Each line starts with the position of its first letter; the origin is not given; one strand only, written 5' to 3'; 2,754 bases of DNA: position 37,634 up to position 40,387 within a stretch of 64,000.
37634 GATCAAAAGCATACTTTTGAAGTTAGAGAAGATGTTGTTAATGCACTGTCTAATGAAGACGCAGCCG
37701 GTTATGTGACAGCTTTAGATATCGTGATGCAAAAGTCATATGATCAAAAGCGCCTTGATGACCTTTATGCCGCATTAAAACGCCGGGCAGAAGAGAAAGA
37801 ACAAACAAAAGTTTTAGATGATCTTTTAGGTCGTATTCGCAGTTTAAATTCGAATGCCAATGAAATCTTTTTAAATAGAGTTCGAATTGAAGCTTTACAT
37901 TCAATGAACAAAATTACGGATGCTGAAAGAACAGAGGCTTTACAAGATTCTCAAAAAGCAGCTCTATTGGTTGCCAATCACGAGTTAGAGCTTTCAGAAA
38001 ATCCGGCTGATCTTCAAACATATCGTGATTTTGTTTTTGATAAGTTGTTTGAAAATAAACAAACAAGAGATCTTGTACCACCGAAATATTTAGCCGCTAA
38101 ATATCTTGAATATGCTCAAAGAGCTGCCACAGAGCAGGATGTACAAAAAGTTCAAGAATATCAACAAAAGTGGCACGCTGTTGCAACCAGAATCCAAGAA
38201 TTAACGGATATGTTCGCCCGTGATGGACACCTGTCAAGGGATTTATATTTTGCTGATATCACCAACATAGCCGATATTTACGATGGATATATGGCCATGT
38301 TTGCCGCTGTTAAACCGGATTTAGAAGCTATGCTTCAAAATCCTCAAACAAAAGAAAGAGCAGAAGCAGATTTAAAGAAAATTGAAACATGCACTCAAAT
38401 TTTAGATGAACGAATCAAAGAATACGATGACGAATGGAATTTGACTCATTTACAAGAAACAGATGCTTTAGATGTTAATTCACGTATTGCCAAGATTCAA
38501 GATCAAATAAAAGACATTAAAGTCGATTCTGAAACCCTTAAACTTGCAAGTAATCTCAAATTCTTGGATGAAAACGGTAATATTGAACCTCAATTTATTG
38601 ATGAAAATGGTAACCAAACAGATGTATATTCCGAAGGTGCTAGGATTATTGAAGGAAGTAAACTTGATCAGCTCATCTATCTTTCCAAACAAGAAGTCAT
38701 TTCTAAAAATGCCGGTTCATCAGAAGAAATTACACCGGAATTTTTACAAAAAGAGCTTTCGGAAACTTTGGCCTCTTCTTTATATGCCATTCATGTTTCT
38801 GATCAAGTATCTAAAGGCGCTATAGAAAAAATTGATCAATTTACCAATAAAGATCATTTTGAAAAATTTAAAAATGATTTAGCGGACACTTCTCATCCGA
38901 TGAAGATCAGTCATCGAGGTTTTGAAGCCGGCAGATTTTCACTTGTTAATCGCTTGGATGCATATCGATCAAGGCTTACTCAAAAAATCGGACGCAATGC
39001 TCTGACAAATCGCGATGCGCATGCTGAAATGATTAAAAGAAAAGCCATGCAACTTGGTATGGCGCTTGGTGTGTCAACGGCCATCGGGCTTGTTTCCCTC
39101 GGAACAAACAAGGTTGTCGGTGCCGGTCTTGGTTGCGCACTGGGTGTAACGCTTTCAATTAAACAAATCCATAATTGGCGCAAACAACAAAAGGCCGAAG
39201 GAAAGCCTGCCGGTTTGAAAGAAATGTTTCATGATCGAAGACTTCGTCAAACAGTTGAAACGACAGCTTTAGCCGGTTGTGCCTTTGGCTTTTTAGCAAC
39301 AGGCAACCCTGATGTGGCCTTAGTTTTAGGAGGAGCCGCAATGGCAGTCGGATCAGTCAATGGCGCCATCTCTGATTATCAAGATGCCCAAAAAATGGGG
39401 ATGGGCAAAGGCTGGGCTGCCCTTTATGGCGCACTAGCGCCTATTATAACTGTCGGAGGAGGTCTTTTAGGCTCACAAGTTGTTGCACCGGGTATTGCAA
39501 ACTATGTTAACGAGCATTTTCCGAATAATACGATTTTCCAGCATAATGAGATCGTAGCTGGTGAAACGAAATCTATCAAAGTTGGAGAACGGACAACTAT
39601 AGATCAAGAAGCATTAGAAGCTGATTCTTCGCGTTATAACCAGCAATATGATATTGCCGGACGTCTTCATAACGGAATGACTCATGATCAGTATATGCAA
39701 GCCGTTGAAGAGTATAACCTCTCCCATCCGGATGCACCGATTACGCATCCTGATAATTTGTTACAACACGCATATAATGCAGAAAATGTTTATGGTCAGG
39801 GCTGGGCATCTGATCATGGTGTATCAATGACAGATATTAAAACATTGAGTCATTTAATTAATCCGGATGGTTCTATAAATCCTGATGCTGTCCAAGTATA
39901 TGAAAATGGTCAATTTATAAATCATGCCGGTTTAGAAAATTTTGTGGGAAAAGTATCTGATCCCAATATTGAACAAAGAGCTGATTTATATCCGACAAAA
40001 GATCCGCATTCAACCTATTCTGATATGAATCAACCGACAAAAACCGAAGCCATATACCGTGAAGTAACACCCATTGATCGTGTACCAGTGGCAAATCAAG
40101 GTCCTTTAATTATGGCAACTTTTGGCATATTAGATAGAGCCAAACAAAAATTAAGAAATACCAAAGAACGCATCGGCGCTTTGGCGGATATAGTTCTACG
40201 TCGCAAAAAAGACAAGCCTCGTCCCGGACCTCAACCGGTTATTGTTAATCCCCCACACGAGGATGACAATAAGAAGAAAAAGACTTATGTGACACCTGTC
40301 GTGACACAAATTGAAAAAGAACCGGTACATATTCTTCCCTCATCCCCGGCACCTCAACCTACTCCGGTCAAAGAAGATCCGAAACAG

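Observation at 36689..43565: Giant gene of about 2,290 codons interrupted by a frameshift in an A10 tract: contingency locus, pseudogene or sequencing artefact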

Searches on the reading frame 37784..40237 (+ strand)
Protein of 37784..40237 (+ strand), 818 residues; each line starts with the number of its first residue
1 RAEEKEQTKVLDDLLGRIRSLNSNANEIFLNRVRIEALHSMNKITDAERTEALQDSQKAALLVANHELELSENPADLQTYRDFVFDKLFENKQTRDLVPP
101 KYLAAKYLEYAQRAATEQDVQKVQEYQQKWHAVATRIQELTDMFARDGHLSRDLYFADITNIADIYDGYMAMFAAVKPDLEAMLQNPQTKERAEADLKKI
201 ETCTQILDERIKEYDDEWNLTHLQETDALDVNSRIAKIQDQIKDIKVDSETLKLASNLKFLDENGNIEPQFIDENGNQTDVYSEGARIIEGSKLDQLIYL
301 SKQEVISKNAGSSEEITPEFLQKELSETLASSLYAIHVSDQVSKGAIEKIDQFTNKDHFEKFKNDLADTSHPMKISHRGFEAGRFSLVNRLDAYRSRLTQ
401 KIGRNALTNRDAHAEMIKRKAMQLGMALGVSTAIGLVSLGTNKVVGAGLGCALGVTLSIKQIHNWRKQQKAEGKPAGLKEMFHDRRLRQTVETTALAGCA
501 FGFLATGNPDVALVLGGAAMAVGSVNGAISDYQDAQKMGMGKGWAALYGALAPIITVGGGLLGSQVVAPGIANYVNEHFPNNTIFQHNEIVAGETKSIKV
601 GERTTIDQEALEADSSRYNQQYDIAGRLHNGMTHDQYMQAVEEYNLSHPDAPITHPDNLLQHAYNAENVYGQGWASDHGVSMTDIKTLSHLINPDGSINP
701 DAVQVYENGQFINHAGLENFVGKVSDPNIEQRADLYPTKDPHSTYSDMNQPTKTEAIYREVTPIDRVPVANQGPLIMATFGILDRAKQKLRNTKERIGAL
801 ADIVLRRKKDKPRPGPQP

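Call 24: find_related_loci(query=A2, collection=metagenome_contigs, flank=10000)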
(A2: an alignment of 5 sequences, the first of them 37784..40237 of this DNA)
Query A2 (818 aa) in metagenome_contigs; peptide patterns used: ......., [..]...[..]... (x = any residue, [..] = any of these).
216 stretches matched a pattern; 1 encode a relative of the query (tblastn E <= 1e-3); 1 distinct loci.
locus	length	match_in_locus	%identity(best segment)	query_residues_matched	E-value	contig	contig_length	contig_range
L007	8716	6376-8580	33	17-724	3e-113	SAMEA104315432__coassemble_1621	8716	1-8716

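Call 25: find_related_loci(query=A2, collection=viral_contigs, flank=10000)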
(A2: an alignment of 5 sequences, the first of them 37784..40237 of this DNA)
Query A2 (818 aa) in viral_contigs; peptide patterns used: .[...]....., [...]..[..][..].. (x = any residue, [..] = any of these).
54 stretches matched a pattern, but none encodes a relative of the query by tblastn (E <= 1e-3).

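Call 30: find_homologous_proteins(query=A2, max_evalue=0.00001)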
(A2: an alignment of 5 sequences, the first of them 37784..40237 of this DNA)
Query A2 (5 sequences) (818 aa, profile of the alignment): 20 proteins with E <= 0.00001 among 8000 candidates.
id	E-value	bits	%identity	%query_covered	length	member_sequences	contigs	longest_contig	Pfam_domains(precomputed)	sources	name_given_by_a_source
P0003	0.0e+0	1466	32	97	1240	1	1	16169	-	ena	-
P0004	0.0e+0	1464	33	97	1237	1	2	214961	-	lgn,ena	-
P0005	0.0e+0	1461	32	97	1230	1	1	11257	-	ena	-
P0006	0.0e+0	1447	34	97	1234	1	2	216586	-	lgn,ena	-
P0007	0.0e+0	1382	32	97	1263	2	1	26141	-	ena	-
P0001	0.0e+0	1341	100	100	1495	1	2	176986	-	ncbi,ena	-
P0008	5.6e-293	993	35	100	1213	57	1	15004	-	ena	-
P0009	4.6e-290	983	31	97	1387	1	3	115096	-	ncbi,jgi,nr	ncbi:MAG: hypothetical protein E7012_00525 [Alphaproteobacteria bacterium]|nr:hypothetical protein [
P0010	6.0e-262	890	35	98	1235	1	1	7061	-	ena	-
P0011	1.9e-247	842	44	99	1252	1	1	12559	-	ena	-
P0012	3.4e-227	775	35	82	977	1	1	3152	-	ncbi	-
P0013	6.7e-218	744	40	71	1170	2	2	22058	-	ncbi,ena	-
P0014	3.5e-210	719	36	99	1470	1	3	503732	-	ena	-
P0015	5.7e-209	715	32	98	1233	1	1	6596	-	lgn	-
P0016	1.3e-197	677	30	98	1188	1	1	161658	-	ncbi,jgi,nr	ncbi:MAG: hypothetical protein LBD50_01380 [Rickettsiales bacterium]|jgi:hypothetical protein|nr:hyp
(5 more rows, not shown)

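Call 44: find_encoding_contigs(protein=P0011, flank=8000, max_places=3)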
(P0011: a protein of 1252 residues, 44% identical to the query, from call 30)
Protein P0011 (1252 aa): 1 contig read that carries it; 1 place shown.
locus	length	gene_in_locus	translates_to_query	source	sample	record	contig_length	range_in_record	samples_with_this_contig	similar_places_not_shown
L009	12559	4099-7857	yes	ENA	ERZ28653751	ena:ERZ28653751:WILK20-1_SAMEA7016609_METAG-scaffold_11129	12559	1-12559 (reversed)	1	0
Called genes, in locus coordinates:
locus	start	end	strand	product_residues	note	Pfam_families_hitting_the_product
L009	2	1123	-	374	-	?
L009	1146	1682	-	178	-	-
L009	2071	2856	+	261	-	-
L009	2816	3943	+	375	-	PF01432:Peptidase_M3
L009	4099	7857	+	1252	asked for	-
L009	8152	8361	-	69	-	PF04070:DUF378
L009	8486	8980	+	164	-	-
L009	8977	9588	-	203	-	-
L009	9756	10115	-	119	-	PF08378:NERD (weak), PF02021:UPF0102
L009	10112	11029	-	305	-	-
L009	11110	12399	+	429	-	PF04348:LppC, PF13458:Peripla_BP_6, PF01094:ANF_receptor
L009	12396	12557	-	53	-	?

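Call 72: find_encoding_contigs(protein=P0005, flank=1000, max_places=3)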
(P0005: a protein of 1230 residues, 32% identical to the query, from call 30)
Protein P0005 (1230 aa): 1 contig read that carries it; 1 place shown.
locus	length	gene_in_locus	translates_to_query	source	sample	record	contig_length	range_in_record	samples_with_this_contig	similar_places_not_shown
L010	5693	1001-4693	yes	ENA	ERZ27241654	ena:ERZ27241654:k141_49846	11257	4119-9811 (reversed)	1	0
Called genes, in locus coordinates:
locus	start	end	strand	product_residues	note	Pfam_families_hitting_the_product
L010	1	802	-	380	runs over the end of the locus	PF00226:DnaJ, PF01556:DnaJ_C, PF27659:CHP02642 (faint), PF00684:DnaJ_CXXCXGXG, PF17302:DUF5351 (faint), PF27439:DnaJ_C_2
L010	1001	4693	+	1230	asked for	-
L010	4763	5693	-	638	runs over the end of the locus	PF00012:HSP70, PF06723:MreB_Mbl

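Call 73: find_encoding_contigs(protein=P0003, flank=1000, max_places=3)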
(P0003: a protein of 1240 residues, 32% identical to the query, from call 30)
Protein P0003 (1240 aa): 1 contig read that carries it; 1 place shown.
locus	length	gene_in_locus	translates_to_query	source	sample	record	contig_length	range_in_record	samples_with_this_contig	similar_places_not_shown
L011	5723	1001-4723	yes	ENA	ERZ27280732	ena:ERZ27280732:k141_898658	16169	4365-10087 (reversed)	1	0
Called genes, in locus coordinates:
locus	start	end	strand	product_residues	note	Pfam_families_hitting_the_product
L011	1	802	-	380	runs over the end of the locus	PF00226:DnaJ, PF01556:DnaJ_C, PF27659:CHP02642 (faint), PF00684:DnaJ_CXXCXGXG, PF17302:DUF5351 (faint), PF27439:DnaJ_C_2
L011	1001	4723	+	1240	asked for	-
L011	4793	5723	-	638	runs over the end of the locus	PF00012:HSP70, PF06723:MreB_Mbl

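Call 74: find_encoding_contigs(protein=P0007, flank=1000, max_places=3)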
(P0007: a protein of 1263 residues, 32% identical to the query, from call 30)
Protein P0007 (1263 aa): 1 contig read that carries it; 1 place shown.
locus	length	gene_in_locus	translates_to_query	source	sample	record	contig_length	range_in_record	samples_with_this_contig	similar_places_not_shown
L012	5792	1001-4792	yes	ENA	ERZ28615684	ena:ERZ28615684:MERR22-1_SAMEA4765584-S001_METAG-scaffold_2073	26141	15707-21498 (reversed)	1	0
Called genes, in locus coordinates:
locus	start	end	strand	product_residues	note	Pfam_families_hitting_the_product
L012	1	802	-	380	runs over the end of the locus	PF00226:DnaJ, PF01556:DnaJ_C, PF27659:CHP02642 (faint), PF00684:DnaJ_CXXCXGXG, PF17302:DUF5351 (faint), PF27439:DnaJ_C_2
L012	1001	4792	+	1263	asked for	-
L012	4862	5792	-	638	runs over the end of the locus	PF00012:HSP70, PF06723:MreB_Mbl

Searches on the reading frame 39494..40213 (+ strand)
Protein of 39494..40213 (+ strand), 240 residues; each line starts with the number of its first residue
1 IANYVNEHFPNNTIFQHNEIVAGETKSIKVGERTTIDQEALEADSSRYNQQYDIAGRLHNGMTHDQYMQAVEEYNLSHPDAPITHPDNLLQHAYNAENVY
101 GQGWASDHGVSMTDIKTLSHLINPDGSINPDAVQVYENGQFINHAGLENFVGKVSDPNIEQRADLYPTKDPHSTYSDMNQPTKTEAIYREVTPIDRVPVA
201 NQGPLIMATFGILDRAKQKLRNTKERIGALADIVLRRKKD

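Call 76: predict_structure(alignment_id=A4)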
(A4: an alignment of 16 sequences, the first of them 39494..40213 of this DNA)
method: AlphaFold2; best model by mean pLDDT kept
length: 240 residues; sequences in the alignment: 16
mean_pLDDT: 67.5   pTM: 0.46
mean pLDDT of the five models: 67.5, 65.0, 63.5, 61.0, 54.3
residues with pLDDT >= 90: 33; 70-90: 89; 50-70: 48; < 50: 70
segments of 3 or more residues with pLDDT < 50: 146-180, 204-219, 221-233, 235-240
pLDDT, mean of each block of 10 residues (from residue 1): 70 70 76 69 57 77 88 93 82 83 80 91 94 83 51 41 45 39 73 73 51 48 44 43
secondary structure, 60 per line:
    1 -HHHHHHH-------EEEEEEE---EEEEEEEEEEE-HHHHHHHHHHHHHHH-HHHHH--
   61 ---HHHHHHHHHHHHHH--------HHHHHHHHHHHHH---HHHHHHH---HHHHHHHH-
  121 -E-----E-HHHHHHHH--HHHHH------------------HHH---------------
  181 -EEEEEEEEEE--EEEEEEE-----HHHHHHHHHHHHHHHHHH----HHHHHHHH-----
elements in order: H2-8 E16-22 E26-36 H38-52 H54-58 H64-77 H86-98 H102-108 H112-119 H130-137 H140-144 E182-191 E194-200 H206-223 H228-235
